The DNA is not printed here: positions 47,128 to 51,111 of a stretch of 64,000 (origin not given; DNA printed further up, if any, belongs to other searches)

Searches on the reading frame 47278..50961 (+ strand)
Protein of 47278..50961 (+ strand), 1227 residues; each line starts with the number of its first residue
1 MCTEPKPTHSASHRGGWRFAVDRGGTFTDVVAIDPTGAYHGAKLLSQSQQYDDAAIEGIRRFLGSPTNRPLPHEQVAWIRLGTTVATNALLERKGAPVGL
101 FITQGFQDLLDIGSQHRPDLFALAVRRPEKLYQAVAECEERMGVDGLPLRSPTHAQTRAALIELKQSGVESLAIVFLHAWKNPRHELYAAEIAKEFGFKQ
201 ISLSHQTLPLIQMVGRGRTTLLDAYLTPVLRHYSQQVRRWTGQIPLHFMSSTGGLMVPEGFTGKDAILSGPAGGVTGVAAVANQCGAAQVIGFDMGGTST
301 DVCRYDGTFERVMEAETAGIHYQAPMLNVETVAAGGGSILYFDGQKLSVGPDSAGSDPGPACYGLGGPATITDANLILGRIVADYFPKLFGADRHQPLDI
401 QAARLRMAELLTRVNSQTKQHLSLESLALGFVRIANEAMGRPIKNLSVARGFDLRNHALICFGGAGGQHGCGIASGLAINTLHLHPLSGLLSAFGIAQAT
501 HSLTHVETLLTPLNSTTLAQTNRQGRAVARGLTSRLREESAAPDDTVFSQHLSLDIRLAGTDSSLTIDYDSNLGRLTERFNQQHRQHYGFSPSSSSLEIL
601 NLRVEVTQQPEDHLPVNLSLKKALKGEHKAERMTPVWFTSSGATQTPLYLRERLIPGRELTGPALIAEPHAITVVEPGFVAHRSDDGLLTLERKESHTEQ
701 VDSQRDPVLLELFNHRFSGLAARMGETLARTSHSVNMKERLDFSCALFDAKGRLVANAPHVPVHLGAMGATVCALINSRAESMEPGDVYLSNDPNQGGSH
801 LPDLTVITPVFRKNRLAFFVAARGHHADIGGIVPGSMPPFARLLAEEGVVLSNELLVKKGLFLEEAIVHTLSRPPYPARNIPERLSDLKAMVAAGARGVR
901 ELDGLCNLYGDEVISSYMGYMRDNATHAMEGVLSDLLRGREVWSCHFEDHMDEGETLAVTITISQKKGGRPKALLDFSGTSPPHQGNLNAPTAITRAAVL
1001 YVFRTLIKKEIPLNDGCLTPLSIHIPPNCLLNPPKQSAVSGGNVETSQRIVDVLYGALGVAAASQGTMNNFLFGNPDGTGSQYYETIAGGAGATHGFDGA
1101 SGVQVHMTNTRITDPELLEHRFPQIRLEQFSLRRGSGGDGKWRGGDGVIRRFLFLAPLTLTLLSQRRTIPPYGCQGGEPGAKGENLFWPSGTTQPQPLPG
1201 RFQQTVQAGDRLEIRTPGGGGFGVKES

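Call 8: search_protein_families(library=pfam, proteins=[window:47278-50961:+])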
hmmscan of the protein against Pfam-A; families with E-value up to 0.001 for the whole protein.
window:47278-50961:+ (1227 aa): 3 families
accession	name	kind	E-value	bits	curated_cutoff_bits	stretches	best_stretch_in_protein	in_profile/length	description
PF02538.19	Hydantoinase_B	-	3.7e-186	620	26.8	1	706-1223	1-517/519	Hydantoinase B/oxoprolinase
PF01968.24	Hydantoinase_A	-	6.4e-88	295.2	22.9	1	216-500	1-286/291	Hydantoinase/oxoprolinase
PF05378.19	Hydant_A_N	-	4.9e-53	179.9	25.2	1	18-196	1-175/176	Hydantoinase/oxoprolinase N-terminal region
